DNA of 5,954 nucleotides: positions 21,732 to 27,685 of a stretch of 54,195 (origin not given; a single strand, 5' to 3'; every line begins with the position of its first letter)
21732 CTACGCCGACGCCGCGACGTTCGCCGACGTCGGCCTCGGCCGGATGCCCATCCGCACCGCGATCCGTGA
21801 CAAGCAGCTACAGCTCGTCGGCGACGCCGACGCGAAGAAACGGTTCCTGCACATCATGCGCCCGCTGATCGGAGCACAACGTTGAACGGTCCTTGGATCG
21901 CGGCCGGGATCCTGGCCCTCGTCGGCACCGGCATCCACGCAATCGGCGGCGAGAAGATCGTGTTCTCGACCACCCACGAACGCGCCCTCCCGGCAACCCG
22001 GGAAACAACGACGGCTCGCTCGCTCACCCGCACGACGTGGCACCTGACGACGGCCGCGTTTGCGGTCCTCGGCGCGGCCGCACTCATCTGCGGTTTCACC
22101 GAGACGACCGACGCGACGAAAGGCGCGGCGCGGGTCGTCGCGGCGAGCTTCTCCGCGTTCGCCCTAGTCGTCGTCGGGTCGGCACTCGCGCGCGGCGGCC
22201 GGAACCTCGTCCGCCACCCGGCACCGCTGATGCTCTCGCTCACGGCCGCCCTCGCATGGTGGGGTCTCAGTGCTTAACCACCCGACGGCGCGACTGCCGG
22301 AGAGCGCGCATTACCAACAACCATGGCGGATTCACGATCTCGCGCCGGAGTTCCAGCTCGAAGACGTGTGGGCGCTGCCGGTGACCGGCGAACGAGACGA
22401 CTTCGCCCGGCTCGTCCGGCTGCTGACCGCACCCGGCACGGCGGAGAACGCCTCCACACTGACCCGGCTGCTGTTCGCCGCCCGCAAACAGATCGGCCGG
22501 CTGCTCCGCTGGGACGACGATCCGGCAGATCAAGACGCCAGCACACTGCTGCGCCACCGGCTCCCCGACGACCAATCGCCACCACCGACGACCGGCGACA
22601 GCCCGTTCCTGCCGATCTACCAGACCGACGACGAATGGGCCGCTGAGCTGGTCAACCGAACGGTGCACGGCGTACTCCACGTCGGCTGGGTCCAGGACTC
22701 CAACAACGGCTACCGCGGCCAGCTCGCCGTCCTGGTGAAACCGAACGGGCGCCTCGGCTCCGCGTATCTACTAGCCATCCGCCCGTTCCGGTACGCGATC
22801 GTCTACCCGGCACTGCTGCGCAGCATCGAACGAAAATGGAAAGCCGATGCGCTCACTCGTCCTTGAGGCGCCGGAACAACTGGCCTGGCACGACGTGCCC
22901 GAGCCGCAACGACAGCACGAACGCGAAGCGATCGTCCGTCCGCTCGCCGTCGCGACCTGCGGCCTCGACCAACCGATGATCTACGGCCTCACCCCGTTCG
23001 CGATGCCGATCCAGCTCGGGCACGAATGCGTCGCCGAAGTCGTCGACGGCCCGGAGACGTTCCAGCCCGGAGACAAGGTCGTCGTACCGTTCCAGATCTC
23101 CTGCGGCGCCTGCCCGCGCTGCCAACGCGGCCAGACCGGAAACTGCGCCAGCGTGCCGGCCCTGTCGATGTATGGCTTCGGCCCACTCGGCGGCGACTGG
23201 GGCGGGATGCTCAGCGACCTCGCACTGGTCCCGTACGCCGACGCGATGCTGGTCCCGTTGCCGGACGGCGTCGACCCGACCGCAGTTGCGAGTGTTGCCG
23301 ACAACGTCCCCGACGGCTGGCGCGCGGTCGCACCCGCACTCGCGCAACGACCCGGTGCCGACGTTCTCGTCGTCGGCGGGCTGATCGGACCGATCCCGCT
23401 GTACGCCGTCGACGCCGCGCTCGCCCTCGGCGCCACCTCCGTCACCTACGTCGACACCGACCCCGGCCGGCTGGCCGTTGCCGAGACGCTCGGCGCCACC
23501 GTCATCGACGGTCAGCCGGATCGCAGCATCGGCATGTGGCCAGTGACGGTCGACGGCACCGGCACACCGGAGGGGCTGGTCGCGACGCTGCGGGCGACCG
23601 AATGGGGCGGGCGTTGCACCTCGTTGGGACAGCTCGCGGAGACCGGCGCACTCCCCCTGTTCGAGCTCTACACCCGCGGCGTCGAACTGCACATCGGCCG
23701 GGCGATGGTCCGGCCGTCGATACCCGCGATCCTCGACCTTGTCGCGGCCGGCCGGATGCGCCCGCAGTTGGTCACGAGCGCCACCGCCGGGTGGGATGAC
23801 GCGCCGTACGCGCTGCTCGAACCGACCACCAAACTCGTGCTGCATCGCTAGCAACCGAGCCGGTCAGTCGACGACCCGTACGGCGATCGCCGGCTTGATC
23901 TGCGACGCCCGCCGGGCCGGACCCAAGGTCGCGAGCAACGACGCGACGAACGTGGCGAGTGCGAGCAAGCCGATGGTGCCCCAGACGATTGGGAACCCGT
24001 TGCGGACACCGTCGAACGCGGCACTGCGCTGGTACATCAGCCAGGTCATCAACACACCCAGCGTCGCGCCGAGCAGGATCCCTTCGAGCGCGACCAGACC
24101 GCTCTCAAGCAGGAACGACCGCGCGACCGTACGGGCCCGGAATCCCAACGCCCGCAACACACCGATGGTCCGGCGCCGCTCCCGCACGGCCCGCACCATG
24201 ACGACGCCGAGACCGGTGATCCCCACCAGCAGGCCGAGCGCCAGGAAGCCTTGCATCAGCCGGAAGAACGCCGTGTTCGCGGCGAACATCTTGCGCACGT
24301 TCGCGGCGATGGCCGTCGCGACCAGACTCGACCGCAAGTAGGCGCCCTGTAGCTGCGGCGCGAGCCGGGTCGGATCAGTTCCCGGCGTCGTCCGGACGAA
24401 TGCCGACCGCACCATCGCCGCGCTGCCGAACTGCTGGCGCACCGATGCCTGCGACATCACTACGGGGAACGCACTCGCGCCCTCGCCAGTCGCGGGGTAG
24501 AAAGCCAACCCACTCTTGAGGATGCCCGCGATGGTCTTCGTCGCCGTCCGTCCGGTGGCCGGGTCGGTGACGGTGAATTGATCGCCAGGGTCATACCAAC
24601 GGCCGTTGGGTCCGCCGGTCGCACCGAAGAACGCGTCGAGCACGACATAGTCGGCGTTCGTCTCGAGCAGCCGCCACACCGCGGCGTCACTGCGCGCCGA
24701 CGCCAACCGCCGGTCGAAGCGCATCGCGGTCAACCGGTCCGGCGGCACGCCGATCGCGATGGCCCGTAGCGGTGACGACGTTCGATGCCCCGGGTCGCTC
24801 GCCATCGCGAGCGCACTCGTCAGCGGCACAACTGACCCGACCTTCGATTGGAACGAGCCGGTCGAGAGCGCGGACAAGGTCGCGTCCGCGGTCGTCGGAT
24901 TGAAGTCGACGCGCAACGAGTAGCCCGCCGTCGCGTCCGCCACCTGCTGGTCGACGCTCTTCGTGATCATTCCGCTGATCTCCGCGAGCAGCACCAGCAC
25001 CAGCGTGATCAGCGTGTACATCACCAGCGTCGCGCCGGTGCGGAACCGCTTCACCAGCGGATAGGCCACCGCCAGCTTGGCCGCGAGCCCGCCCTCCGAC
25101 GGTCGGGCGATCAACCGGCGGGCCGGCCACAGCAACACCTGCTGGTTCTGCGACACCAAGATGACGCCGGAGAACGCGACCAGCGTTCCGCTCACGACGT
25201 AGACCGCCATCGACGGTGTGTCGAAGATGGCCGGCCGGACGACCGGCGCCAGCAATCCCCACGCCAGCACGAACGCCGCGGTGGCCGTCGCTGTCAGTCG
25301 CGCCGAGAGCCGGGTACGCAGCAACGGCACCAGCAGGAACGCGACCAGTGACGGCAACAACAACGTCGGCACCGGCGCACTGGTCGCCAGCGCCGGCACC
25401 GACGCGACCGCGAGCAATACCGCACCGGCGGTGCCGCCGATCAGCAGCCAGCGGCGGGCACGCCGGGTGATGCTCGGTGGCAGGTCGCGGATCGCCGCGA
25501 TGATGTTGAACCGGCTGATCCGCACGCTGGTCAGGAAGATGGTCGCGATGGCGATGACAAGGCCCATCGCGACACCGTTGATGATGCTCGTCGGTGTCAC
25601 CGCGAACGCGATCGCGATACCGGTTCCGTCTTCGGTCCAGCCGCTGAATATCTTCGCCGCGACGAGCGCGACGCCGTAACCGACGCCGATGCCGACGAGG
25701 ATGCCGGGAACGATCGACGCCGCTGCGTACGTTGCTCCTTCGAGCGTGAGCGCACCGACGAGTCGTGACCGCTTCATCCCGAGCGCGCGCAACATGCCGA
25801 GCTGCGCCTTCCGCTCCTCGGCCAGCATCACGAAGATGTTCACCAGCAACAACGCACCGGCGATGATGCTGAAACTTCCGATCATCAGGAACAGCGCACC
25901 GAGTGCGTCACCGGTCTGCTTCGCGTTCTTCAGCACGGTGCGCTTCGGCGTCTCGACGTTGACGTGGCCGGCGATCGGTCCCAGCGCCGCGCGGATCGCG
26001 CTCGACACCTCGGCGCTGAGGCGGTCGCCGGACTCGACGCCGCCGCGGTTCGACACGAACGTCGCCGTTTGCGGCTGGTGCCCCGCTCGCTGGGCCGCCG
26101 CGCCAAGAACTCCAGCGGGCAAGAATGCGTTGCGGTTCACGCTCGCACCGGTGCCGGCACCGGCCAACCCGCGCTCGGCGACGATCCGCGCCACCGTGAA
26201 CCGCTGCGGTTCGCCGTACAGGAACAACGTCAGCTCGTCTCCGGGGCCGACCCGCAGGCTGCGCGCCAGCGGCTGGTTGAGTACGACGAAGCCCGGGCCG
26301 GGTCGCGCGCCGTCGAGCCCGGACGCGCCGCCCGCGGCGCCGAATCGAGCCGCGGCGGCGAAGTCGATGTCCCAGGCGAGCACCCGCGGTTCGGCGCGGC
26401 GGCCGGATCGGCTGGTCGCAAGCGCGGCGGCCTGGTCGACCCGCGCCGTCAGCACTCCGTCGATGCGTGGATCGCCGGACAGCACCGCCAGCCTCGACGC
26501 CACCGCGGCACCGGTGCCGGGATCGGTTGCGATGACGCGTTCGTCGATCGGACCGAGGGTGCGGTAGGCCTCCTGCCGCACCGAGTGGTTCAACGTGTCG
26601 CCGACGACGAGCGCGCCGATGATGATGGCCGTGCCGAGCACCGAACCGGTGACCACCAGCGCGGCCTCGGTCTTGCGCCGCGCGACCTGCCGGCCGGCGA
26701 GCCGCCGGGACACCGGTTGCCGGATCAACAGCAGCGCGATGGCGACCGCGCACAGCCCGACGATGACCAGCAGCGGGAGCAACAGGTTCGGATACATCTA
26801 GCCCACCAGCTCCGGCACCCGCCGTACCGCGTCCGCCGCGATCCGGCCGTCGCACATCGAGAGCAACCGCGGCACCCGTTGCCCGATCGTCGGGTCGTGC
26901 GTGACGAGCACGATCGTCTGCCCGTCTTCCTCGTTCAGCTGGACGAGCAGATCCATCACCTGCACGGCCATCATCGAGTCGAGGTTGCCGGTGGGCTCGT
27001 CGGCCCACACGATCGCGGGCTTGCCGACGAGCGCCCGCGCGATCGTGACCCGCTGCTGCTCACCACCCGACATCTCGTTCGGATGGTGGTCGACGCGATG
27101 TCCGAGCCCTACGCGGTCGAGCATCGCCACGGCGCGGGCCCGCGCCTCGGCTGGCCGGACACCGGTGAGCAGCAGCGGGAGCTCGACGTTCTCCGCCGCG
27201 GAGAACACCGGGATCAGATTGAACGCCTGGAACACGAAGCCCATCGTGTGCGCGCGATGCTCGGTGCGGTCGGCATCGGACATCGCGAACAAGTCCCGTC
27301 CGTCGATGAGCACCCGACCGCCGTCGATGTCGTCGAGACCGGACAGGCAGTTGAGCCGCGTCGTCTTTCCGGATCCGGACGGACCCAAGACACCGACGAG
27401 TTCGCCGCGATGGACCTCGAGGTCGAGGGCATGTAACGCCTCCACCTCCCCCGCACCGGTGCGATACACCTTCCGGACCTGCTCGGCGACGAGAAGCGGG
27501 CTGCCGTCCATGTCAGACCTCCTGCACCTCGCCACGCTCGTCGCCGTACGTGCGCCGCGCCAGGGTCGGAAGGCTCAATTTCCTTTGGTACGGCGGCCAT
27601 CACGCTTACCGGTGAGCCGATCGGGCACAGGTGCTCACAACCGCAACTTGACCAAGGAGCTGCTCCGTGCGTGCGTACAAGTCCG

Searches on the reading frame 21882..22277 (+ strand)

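Call 73: search_protein_families(library=pfam, proteins=[window:21882-22277:+], max_evalue=0.001)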
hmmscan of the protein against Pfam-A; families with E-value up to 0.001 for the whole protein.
window:21882-22277:+ (131 aa): 1 family
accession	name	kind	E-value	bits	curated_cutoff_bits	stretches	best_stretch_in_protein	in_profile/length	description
PF07298.16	NnrU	-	0.00052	20.1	24.7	1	26-114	7-104/188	NnrU protein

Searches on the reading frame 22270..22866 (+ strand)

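Call 73: search_protein_families(library=pfam, proteins=[window:22270-22866:+], max_evalue=0.001)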
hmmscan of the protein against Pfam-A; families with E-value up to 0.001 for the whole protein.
window:22270-22866:+ (198 aa): 1 family
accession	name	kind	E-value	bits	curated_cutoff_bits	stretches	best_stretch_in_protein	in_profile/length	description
PF11066.14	DUF2867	-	5.1e-24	85.6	27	1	25-180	2-141/142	Protein of unknown function (DUF2867)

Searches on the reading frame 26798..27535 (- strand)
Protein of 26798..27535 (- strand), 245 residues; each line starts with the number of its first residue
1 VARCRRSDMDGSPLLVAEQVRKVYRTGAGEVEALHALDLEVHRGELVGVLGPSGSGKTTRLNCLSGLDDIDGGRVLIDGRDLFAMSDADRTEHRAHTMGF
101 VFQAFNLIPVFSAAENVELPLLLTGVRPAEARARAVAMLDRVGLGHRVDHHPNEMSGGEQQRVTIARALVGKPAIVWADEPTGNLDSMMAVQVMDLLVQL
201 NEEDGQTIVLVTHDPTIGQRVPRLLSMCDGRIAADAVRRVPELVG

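Call 7: search_protein_families(library=pfam, proteins=[window:26798-27535:-], max_evalue=0.01)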
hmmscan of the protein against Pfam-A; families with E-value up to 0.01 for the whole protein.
window:26798-27535:- (245 aa): 2 families
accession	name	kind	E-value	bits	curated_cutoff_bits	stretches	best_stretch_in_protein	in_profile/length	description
PF00005.33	ABC_tran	-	8.4e-32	111.1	25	1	34-182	1-136/137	ABC transporter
PF13304.12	AAA_21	-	0.0047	17.5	27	0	47-74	2-32/304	AAA domain, putative AbiEii toxin, Type IV TA system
